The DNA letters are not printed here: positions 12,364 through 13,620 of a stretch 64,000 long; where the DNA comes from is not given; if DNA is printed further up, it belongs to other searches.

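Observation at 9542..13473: Tandem triplication of an unrecognised protein family with an internal domain duplication and a conserved H-x2-C-x8-C N-terminus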

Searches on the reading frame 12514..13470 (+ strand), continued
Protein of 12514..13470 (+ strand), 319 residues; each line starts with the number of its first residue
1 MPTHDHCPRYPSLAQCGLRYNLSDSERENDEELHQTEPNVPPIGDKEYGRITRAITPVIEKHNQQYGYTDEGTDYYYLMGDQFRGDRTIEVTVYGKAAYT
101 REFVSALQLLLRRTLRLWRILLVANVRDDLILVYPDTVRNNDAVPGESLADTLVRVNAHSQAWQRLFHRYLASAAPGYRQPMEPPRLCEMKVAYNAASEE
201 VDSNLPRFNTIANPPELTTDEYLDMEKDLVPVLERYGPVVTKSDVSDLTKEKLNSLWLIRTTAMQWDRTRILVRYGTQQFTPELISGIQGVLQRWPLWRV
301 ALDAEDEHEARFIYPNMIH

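Call 48: find_encoding_contigs(protein=P0018, flank=6000, max_places=3)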
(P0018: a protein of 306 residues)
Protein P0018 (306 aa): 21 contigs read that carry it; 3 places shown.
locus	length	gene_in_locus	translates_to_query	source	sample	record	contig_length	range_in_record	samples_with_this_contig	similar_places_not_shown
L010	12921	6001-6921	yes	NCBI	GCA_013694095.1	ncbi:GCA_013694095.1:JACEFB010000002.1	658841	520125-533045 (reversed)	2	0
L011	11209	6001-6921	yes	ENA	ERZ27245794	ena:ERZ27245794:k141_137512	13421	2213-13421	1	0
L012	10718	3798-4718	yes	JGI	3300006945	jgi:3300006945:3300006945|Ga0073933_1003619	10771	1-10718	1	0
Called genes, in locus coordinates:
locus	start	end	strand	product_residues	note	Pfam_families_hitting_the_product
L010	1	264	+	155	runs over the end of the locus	PF00467:KOW (weak)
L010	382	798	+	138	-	-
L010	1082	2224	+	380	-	PF24814:WD40_Prp19, PF23381:Beta-prop_IFT122_1st, PF25172:Beta-prop_WDR3_2nd, PF25173:Beta-prop_WDR3_1st, PF25174:Beta-prop_THOC3, PF25175:Beta-prop_WDR5, PF25168:Beta-prop_WDR36-Utp21_2nd, PF25391:WD40_Gbeta, +20 more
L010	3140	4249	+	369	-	-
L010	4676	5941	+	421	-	PF25023:TEN_YD-shell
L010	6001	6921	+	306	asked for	-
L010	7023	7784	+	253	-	PF07591:PT-HINT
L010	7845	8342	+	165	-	-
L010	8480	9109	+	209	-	PF07591:PT-HINT, PF14427:Pput2613-deam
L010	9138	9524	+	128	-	PF15588:Imm10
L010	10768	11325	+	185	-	-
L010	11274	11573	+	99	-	PF18431:RNAse_A_bac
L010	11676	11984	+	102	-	PF18593:CdiI_2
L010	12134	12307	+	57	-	-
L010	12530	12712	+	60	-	-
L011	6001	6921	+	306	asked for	-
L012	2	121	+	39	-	?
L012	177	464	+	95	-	-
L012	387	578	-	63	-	-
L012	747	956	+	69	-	-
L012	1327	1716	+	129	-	-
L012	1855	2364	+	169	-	-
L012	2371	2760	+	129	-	-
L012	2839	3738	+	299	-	PF23414:Beta-prop_EML_2 (weak), PF24814:WD40_Prp19, PF25174:Beta-prop_THOC3, PF23381:Beta-prop_IFT122_1st, PF24780:WD40_MABP1-WDR62_1st (weak), PF25173:Beta-prop_WDR3_1st, PF25175:Beta-prop_WDR5, PF00400:WD40, +4 more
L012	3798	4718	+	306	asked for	-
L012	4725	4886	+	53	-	-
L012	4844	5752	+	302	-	PF07591:PT-HINT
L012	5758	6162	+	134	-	PF09346:SMI1_KNR4, PF14568:SUKH_6 (faint)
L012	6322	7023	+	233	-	PF07591:PT-HINT, PF14427:Pput2613-deam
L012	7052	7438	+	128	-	PF15588:Imm10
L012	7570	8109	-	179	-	-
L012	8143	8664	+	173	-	-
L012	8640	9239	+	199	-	-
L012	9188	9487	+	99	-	PF18431:RNAse_A_bac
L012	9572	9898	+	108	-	PF18593:CdiI_2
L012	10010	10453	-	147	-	-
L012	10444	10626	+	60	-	-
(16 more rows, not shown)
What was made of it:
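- On Polymorphic-toxin immunity protein: L010-L012 hold PT-HINT, Pput2613-deam with Imm10, RNAse_A_bac with CdiI_2, and SMI1_KNR4 (call 48).
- They hold PT-HINT cassettes, Pput2613 deaminase with Imm10, RNase_A_bac with CdiI_2, and a SUKH gene (call 48).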

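Call 49: find_encoding_contigs(protein=P0023, flank=6000, max_places=3)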
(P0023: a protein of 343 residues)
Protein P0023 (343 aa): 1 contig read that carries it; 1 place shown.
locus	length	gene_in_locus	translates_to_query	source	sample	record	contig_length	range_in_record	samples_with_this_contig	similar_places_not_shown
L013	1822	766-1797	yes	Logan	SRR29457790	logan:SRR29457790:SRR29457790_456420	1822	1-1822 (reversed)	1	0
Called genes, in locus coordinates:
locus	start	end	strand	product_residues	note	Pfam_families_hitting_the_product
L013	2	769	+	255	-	?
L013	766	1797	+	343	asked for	-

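Call 51: search_protein_families(library=pfam, proteins=[L009:5063-5896:+, L010:4676-5938:+, L013:2-766:+, L001:9188-9877:+, L003:6924-7592:+, L010:7845-8339:+, L009:2106-5063:+], max_evalue=1)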
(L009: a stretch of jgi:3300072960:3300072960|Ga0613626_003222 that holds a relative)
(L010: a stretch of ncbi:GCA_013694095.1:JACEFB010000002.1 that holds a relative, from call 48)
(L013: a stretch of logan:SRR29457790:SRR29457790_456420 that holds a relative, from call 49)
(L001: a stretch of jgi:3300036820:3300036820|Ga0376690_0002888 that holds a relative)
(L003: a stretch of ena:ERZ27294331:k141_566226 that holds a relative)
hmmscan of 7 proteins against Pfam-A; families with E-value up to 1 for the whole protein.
L009:5063-5896:+ (278 aa): 2 families
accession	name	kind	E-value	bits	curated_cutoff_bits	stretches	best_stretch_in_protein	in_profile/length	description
PF12848.13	ABC_tran_Xtn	-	0.0099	16.4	25.9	1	81-118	15-52/85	ABC transporter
PF14412.12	AHH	-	0.073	13.5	22.3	1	80-119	70-110/111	A nuclease family of the HNH/ENDO VII superfamily with conserved AHH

L010:4676-5938:+ (421 aa): 1 family
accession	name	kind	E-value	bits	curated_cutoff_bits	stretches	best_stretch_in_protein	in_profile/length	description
PF14132.11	DUF4299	-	0.16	12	31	0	345-412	175-246/301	Domain of unknown function (DUF4299)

L013:2-766:+ (255 aa): 0 families

L001:9188-9877:+ (230 aa): 1 family
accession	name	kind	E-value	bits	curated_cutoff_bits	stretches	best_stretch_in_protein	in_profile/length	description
PF23590.1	NOT1_connector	-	0.25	11.3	27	1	19-70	77-130/207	CCR4-NOT transcription complex subunit 1, NOT1_connector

L003:6924-7592:+ (223 aa): 2 families
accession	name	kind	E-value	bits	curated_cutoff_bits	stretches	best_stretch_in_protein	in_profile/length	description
PF18496.6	ColG_sub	-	0.15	12.7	27.8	0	130-161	39-70/117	Collagenase G catalytic helper subdomain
PF20663.3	COG4_N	-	0.27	11.7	27.3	1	133-162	57-86/107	Conserved oligomeric Golgi complex subunit 4, N-terminal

L010:7845-8339:+ (165 aa): 0 families

L009:2106-5063:+ (986 aa): 4 families
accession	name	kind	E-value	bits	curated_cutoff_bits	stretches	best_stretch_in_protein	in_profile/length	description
PF05593.20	RHS_repeat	-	6.6e-111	361.4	22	14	323-357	1-35/38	RHS Repeat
PF03527.20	RHS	-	0.00099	19.4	27.9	1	919-948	6-35/38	RHS protein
PF20041.5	DUF6443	-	0.0025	18.5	27.8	1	189-255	50-119/137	Domain of unknown function (DUF6443)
PF03795.20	YCII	-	0.018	15.9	24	0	224-261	45-82/95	YCII-related domain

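Call 52: predict_structure(alignment_id=A4)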
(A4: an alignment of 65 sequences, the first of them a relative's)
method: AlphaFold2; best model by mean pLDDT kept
length: 319 residues; sequences in the alignment: 65
mean_pLDDT: 76.6   pTM: 0.63
mean pLDDT of the five models: 76.6, 73.2, 72.5, 72.1, 71.0
residues with pLDDT >= 90: 109; 70-90: 115; 50-70: 43; < 50: 52
segments of 3 or more residues with pLDDT < 50: 170-175, 178-212, 262-267
pLDDT, mean of each block of 10 residues (from residue 1): 80 93 95 96 93 93 78 68 86 89 98 97 85 97 90 93 67 46 36 37 39 59 86 87 74 77 51 71 86 76 60 65
secondary structure, 60 per line:
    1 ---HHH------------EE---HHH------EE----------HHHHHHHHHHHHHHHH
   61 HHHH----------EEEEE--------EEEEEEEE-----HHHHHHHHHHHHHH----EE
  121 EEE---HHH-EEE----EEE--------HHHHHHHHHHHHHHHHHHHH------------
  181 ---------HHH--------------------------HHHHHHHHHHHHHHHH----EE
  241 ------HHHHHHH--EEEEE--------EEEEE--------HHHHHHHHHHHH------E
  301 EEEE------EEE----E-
elements in order: H45-64 E75-79 E88-95 H101-114 E119-123 E131-133 E138-140 H149-168 H219-234 H247-253 E256-260 E269-273 H282-293 E300-304 E311-313
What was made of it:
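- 12514..13473 (+): Copy C, the intact 319-aa gene (P0001). It has two tandem copies of the same domain (about aa 1-172 and 173-319). It is the proposed immunity protein for the adjacent toxin. AF2 model pLDDT 76.6, with the N-domain at about 90 (call 52).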

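Call 55: fold_search(model_id=the predicted structure, library=pdb)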
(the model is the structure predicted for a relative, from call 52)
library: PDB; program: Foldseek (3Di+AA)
matches with E <= 10: 323; with E <= 0.001: 0
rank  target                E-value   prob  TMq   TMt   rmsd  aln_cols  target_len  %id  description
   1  9a67_A                1.9e-01  0.06  0.14  0.10  39.0       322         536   10  Integrative model of FLIF-YLXF by crosslinking MS and deep learning (released 2024-09-18)
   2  4at8_C                2.0e-01  0.23  0.18  0.17   9.7       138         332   15  Crystal structure of the NF90-NF45 dimerisation domain complex with ATP (released 2012-08-01)
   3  8euy_x                2.0e-01  0.12  0.10  0.10  12.1       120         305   12  Ytm1 associated nascent 60S ribosome (-fkbp39) State 1A (released 2022-11-30)
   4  7cgo_Df               2.3e-01  0.23  0.12  0.28   8.2        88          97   10  Cryo-EM structure of the flagellar motor-hook complex from Salmonella (released 2021-04-28)
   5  7cik_A                2.9e-01  0.11  0.12  0.19  13.0       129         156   11  Structure of the 58-213 fragment of FliF (released 2021-02-17)
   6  8zds_B                3.5e-01  0.11  0.15  0.15  12.5       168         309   12  Structure of the Salmonella flagellar MS-ring with C11 symmetry applied (released 2025-01-01)
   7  7cgo_Da               3.9e-01  0.15  0.12  0.26  10.1        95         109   10  Cryo-EM structure of the flagellar motor-hook complex from Salmonella (released 2021-04-28)
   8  4at7_A                4.1e-01  0.16  0.17  0.17   9.9       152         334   14  Crystal structure of the NF90-NF45 dimerisation domain complex (released 2012-08-01)
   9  9gtz_A                4.4e-01  0.16  0.18  0.17   9.6       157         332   15  Xenopus tropicalis Interleukin Enhancer-Binding Factor 3 (ILF3) and Interleukin Enhancer-Binding Factor 2 (ILF2) heter (released 2026-04-08)
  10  1r89                  4.7e-01  0.13  0.15  0.12  10.6       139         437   14  Crystal Structures of an Archaeal Class I CCA-Adding Enzyme and Its Nucleotide Complexes (released 2003-12-16)
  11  4at9_A                5.0e-01  0.14  0.18  0.17  10.3       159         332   15  Crystal structure of the NF90-NF45 dimerisation domain complex with UTP (released 2012-08-01)
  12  8fte_A                5.6e-01  0.14  0.12  0.28   7.6        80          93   11  CryoEM strucutre of 22-mer RBM2 of the Salmonella MS-ring (released 2023-05-31)
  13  8wkq_WC               5.9e-01  0.14  0.12  0.26   9.4        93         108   10  Cryo-EM structure of the MS ring (C1) with export apparatus and proximal rod within the flagellar motor-hook complex  (released 2024-09-04)
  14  8h6h_A                5.9e-01  0.06  0.12  0.05  11.1       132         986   16  cryo-EM structure of cellodextrin phosphorylase from Clostridium thermocellum (released 2023-10-25)
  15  7cgo_De               6.7e-01  0.12  0.12  0.27   9.0        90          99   11  Cryo-EM structure of the flagellar motor-hook complex from Salmonella (released 2021-04-28)
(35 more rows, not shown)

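Call 78: search_solved_structures(query=A4, max_evalue=10)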
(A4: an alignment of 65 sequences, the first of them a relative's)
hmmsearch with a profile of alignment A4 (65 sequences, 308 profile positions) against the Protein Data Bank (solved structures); distinct sequences matched with E-value up to 10: 1.
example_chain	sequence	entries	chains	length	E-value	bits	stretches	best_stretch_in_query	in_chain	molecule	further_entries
2kwp_A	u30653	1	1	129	0.2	13.9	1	159-256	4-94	Transcription elongation protein nusA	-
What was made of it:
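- On Any catalogued immunity family (Pfam Imm1-74, SUKH/SMI1_KNR4, SuFu, CdiI, Imm-ank, HEAT, LRR): No PDB sequence match with E < 0.2 (call 78).
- Tried and rejected: The profile search found nothing for the immunity family (call 78).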

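Call 79: search_protein_families(library=pfam, alignment_id=A4, max_evalue=0.1)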
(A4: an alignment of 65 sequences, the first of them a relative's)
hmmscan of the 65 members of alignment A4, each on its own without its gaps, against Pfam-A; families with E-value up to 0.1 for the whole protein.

A. member 1, P0001 (319 aa): 0 families

B. families by the number of members that match (of 65 scanned): 10 families
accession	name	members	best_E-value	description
PF06090.18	Ins_P5_2-kin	1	0.031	Inositol-pentakisphosphate 2-kinase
PF20114.4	DUF6504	1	0.043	Domain of unknown function (DUF6504)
PF23022.3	6TM_1st_PGAP2IP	1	0.044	PGAP2IP, first transmembrane domain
PF10098.14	DUF2336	1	0.057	Uncharacterised protein conserved in bacteria (DUF2336)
PF13158.11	DUF3993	1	0.057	Protein of unknown function (DUF3993)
PF03362.18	Herpes_UL47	1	0.058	Herpesvirus UL47 protein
PF16495.10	SWIRM-assoc_1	1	0.058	SWIRM-associated region 1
PF21902.1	PTM1-like_N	1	0.066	PTM1-like, N-terminal domain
PF01450.25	KARI_C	1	0.068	Ketol-acid reductoisomerase, C-terminal domain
PF05678.19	VQ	1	0.088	VQ motif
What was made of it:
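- On Any catalogued immunity family (Pfam Imm1-74, SUKH/SMI1_KNR4, SuFu, CdiI, Imm-ank, HEAT, LRR): No recurrent family among all 65 members (call 79).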
